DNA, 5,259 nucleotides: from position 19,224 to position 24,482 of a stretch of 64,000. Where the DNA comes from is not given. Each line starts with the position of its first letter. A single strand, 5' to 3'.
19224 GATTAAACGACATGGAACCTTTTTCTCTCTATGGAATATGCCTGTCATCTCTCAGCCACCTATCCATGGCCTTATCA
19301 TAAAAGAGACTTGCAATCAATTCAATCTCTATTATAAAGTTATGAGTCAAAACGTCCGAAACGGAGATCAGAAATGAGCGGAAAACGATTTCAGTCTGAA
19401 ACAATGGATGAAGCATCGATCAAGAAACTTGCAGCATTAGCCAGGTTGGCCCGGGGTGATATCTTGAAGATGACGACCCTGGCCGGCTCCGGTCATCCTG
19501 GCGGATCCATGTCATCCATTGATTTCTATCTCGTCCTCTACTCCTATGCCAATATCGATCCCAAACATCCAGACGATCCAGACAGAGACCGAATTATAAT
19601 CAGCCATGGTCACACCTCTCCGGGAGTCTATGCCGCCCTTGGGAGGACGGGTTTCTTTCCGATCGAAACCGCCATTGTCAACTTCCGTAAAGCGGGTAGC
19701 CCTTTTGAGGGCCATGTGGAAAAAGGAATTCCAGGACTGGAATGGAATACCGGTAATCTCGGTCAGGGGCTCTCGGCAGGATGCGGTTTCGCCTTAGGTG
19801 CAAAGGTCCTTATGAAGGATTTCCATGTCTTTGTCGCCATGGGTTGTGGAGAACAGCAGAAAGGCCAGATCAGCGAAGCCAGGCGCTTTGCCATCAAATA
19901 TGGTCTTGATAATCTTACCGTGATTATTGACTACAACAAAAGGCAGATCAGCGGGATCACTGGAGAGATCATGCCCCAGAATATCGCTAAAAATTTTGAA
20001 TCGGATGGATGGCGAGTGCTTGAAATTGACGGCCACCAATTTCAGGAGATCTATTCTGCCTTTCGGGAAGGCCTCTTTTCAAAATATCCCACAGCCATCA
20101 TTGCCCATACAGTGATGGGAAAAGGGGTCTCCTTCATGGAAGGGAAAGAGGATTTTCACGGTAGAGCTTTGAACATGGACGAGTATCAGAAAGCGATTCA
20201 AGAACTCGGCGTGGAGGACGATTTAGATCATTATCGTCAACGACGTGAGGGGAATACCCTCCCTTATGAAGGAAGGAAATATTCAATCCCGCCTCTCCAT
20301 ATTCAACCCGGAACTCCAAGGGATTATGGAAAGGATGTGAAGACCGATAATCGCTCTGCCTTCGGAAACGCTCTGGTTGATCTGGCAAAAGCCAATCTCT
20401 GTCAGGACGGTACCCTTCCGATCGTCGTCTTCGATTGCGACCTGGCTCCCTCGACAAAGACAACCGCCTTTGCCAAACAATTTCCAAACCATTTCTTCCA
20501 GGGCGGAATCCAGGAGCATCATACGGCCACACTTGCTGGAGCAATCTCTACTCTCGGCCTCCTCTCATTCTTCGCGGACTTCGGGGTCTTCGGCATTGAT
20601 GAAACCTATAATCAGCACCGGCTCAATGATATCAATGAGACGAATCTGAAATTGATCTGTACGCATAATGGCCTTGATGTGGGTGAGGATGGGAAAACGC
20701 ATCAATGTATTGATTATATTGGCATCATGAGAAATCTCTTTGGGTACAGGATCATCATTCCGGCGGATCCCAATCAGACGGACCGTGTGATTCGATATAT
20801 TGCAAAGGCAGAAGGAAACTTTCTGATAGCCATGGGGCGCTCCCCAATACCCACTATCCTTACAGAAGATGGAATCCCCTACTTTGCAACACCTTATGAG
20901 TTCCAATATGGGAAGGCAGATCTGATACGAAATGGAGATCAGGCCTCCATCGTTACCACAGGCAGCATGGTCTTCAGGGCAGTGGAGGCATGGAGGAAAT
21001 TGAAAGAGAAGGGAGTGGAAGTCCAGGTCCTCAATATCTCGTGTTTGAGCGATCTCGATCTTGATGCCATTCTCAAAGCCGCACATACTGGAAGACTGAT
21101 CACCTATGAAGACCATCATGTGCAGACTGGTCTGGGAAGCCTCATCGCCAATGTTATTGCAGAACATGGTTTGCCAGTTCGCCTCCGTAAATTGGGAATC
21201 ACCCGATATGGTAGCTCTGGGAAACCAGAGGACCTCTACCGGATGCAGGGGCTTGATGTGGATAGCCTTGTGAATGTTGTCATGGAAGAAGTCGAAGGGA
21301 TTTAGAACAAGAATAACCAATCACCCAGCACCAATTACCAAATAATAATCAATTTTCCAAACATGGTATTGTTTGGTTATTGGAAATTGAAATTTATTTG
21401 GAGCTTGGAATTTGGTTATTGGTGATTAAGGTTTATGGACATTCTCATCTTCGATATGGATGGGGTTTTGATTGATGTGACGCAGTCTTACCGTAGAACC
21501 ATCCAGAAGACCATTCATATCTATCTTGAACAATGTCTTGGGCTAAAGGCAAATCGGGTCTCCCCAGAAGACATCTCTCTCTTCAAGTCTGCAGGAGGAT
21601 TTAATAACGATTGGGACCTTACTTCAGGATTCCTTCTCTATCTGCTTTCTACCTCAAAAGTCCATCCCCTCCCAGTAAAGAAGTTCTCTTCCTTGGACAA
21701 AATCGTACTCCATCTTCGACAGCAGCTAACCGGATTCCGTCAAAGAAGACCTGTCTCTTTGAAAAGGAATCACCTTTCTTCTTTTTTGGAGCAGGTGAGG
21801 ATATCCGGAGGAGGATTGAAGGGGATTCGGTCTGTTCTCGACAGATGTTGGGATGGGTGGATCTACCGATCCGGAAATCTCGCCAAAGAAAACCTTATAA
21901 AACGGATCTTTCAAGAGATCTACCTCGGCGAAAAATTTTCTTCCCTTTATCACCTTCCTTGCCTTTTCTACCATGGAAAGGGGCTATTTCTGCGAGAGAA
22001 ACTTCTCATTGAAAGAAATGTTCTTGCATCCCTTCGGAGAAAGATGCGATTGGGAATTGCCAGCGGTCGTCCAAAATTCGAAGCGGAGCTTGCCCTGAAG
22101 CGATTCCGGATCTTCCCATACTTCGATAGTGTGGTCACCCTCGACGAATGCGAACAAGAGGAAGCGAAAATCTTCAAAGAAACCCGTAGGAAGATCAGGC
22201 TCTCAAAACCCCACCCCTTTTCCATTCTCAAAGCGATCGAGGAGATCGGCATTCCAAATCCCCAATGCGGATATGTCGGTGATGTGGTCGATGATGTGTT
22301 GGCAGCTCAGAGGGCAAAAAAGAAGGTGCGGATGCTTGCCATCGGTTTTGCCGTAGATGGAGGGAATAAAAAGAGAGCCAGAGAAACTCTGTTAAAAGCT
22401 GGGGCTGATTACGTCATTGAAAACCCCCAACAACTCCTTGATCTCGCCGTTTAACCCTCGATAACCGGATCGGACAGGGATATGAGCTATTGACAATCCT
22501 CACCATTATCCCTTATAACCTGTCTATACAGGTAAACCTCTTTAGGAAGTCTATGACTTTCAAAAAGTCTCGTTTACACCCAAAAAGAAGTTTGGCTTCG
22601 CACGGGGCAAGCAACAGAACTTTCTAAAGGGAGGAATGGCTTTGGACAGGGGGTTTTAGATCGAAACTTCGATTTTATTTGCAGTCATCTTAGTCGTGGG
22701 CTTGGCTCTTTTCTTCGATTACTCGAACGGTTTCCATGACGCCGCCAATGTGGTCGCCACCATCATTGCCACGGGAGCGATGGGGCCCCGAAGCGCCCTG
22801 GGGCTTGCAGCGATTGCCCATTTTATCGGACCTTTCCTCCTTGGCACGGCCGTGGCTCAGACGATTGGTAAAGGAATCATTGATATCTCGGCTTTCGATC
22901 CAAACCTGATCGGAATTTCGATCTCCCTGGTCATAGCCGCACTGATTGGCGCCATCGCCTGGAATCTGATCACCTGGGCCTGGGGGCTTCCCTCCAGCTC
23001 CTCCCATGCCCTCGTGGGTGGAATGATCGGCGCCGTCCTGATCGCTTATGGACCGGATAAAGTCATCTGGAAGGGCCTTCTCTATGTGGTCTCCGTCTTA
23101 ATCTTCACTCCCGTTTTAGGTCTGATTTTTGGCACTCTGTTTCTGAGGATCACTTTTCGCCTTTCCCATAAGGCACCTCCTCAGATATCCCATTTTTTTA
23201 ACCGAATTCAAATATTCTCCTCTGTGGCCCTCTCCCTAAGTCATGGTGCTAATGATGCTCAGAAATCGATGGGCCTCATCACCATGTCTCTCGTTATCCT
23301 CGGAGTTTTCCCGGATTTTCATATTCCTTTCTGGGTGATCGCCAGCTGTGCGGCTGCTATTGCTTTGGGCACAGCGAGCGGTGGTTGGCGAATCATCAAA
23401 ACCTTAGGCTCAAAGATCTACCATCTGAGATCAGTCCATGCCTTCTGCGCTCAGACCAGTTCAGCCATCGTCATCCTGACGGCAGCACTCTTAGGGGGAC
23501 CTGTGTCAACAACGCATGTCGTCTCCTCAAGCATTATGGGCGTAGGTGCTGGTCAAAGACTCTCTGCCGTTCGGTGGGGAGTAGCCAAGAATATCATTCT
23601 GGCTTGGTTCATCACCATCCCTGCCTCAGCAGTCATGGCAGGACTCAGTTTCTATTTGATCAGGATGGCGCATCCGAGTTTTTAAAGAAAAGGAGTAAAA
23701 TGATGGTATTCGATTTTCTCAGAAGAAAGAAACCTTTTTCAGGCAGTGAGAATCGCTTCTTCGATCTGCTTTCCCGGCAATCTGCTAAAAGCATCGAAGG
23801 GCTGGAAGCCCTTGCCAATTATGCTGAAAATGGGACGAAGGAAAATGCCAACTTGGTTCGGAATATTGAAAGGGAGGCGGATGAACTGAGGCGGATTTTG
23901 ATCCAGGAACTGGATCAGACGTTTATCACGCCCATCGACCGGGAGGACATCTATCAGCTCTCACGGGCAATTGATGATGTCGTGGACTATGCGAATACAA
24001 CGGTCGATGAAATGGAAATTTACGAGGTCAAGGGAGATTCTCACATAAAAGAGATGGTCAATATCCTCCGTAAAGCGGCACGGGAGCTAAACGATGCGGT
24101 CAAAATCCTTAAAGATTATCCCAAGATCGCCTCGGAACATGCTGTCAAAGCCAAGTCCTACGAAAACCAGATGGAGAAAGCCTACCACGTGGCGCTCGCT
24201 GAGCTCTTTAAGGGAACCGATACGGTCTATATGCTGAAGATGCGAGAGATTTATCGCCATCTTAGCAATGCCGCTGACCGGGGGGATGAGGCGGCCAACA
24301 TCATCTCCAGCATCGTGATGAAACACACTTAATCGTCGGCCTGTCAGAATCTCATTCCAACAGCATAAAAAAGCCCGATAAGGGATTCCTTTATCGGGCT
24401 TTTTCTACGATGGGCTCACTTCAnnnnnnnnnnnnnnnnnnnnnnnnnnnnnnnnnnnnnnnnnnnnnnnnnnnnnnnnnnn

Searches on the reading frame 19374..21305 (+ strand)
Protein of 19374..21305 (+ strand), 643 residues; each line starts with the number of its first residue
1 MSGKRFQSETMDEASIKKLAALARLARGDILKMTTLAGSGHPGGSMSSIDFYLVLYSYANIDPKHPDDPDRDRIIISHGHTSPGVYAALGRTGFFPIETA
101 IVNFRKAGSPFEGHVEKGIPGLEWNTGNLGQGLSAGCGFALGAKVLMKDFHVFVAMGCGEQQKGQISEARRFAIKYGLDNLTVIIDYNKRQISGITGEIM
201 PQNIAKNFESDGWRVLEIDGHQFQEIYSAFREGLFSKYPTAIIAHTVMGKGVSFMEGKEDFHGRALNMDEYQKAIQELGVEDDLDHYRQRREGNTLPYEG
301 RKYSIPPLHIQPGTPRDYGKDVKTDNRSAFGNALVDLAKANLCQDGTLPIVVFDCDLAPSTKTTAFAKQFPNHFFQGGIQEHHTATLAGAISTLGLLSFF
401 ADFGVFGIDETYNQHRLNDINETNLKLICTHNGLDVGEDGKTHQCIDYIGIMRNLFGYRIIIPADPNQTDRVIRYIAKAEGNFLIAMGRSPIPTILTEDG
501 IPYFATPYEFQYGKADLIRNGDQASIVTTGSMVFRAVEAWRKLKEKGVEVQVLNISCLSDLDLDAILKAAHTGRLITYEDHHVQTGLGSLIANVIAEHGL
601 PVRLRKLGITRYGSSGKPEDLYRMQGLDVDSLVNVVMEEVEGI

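Call 9: search_protein_families(library=pfam, proteins=[window:19374-21305:+])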
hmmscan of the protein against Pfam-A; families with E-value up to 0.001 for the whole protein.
window:19374-21305:+ (643 aa): 4 families
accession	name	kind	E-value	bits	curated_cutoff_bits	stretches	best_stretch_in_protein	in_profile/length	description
PF00456.26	Transketolase_N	-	2.5e-41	142.2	22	1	35-282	18-279/334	Transketolase, thiamine diphosphate binding domain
PF02780.25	Transketolase_C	-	1.3e-25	90.2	25.9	1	513-631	1-123/124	Transketolase, C-terminal domain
PF02779.29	Transket_pyr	-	8e-19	68.4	27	1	325-489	4-169/174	Transketolase, pyrimidine binding domain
PF22613.1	Transketolase_C_1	-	5.2e-06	27.1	27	1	522-627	12-112/113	Transketolase-like TK C-terminal domain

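Call 11: search_protein_families(library=ncbifam, proteins=[window:19374-21305:+], max_evalue=0.00001)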
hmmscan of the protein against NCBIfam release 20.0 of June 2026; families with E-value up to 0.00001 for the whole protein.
window:19374-21305:+ (643 aa): 11 families
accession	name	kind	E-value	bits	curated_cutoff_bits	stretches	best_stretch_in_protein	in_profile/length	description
NF004556.0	PRK05899.2-2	equivalog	2.4e-300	997.4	575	1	5-640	3-638/639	transketolase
NF004559.0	PRK05899.2-5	equivalog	1.1e-138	463.2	488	1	9-640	8-624/627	transketolase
TIGR00232.1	tktlase_bact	equivalog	2e-65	221.4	682.25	2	33-281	14-276/654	transketolase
NF004558.0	PRK05899.2-4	equivalog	2.4e-52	178.2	788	2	35-286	19-278/651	transketolase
TIGR00204.1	dxs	equivalog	2.7e-36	125.3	465.95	1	328-638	314-613/616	1-deoxy-D-xylulose-5-phosphate synthase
NF003933.0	PRK05444.2-2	equivalog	1.8e-25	89.5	395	1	126-637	117-602/606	1-deoxy-D-xylulose-5-phosphate synthase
NF008968.0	PRK12315.1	subfamily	5.7e-19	67.8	510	1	328-638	279-579/582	1-deoxy-D-xylulose-5-phosphate synthase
NF008854.0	PRK11892.1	equivalog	1.1e-13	50.7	454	1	483-599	295-419/464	pyruvate dehydrogenase complex E1 component subunit beta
NF006667.0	PRK09212.1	subfamily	4.6e-12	45.5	321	1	475-599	149-280/327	pyruvate dehydrogenase complex E1 component subunit beta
TIGR00759.1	aceE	equivalog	1.4e-07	29.9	859.9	0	40-217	102-288/885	pyruvate dehydrogenase (acetyl-transferring), homodimeric type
NF003616.0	PRK05261.1-1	subfamily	7.5e-06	24.5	777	0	97-232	112-247/788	phosphoketolase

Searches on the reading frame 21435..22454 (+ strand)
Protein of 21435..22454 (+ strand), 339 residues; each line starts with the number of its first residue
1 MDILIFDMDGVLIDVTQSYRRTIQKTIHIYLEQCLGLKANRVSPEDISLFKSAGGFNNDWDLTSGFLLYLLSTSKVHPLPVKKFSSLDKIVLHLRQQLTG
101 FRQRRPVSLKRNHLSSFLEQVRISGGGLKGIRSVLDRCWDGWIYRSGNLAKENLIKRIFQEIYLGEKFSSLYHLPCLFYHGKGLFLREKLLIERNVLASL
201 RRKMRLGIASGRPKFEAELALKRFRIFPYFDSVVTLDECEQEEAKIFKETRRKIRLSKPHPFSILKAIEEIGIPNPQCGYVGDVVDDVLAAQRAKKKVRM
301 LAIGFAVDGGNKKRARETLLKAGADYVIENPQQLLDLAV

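Call 9: search_protein_families(library=pfam, proteins=[window:21435-22454:+])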
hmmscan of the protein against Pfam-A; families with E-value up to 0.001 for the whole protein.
window:21435-22454:+ (339 aa): 3 families
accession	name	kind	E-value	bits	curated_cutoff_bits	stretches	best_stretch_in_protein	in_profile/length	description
PF13419.12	HAD_2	-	6.8e-15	56.1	23.8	1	195-298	86-175/178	Haloacid dehalogenase-like hydrolase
PF00702.32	Hydrolase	-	3e-14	54.3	26.4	1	195-294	105-190/191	haloacid dehalogenase-like hydrolase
PF13242.12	Hydrolase_like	-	5.3e-05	23.5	22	1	257-330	3-71/75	HAD-hyrolase-like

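Call 11: search_protein_families(library=ncbifam, proteins=[window:21435-22454:+], max_evalue=0.00001)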
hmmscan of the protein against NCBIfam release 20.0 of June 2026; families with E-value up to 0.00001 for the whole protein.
window:21435-22454:+ (339 aa): 12 families
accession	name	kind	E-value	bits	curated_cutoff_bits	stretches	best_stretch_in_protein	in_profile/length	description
TIGR01548.1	HAD-SF-IA-hyp1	hypoth_equivalog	7e-30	104.1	140.2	1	2-294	1-197/197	TIGR01548 family HAD-type hydrolase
NF009804.0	PRK13288.1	equivalog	1.6e-12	47.4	218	1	201-337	96-209/215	pyrophosphatase PpaX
TIGR02253.1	CTE7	subfamily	3.4e-10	40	169.75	1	194-334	100-220/221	TIGR02253 family HAD-type hydrolase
TIGR01549.1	HAD-SF-IA-v1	subfamily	2.8e-09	37.5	23.3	0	250-294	104-148/149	HAD-IA family hydrolase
TIGR01449.2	PGP_bact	equivalog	4e-09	36.3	180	1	197-320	94-203/213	phosphoglycolate phosphatase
TIGR02009.1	PGMB-YQAB-SF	subfamily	1.1e-08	35.5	153.35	0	196-296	97-181/186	beta-phosphoglucomutase family hydrolase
NF009700.0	PRK13226.1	equivalog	3e-08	33.6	342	1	257-335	150-221/229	phosphoglycolate phosphatase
NF008087.0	PRK10826.1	equivalog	3.5e-08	33.3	191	0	202-297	107-187/222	hexitol phosphatase HxpB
TIGR01993.1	Pyr-5-nucltdase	equivalog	4.5e-08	33.1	142.9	0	194-293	90-175/183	pyrimidine 5'-nucleotidase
TIGR01454.1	AHBA_synth_RP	hypoth_equivalog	1.9e-07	30.9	246.65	0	195-338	82-203/205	AHBA synthesis associated protein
NF009695.0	PRK13222.1-2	equivalog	6.3e-07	29.1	225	0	257-306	149-198/226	phosphoglycolate phosphatase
TIGR01656.1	Histidinol-ppas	subfamily_domain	2.6e-06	27.4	84.15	0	252-295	98-139/149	histidinol-phosphate phosphatase domain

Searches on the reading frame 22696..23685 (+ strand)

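Call 9: search_protein_families(library=pfam, proteins=[window:22696-23685:+])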
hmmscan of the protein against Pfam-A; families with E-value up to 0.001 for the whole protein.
window:22696-23685:+ (329 aa): 1 family
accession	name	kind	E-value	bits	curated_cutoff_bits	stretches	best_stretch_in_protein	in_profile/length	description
PF01384.25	PHO4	-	2.3e-93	313.4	33.7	1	11-315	1-350/350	Phosphate transporter family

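Call 11: search_protein_families(library=ncbifam, proteins=[window:22696-23685:+], max_evalue=0.00001)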
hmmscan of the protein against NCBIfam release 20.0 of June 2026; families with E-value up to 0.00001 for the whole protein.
window:22696-23685:+ (329 aa): 2 families
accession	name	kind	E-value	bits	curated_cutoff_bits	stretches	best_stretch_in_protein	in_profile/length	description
NF033774.1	phos_trans_PitA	exception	7.4e-40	137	800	2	4-206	23-246/498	inorganic phosphate transporter PitA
NF053884.1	SulfPermCysPBac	equivalog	1e-19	70.7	400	1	3-324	8-314/354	sulfate permease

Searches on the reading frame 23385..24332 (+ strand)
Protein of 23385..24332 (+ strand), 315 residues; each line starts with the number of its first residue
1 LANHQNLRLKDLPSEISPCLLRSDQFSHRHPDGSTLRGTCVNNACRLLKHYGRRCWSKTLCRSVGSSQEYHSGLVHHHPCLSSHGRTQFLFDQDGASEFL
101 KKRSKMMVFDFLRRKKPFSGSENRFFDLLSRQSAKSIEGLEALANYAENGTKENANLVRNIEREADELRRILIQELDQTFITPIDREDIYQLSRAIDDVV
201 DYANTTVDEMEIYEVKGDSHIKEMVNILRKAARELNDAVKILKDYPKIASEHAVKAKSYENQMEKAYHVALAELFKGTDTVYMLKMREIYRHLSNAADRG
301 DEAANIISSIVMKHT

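Call 9: search_protein_families(library=pfam, proteins=[window:23385-24332:+])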
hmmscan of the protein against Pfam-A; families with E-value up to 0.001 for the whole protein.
window:23385-24332:+ (315 aa): 1 family
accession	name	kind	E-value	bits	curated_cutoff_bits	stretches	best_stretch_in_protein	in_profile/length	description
PF01865.21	PhoU_div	-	4.2e-19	69.2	24.4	1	123-312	11-213/214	Protein of unknown function DUF47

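Call 11: search_protein_families(library=ncbifam, proteins=[window:23385-24332:+], max_evalue=0.00001)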
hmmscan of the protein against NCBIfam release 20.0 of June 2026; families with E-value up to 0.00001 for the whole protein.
window:23385-24332:+ (315 aa): 1 family
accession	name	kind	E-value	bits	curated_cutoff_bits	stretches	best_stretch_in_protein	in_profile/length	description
TIGR00153.1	TIGR00153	hypoth_equivalog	2.7e-12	46.9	104.3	1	122-312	16-214/217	TIGR00153 family protein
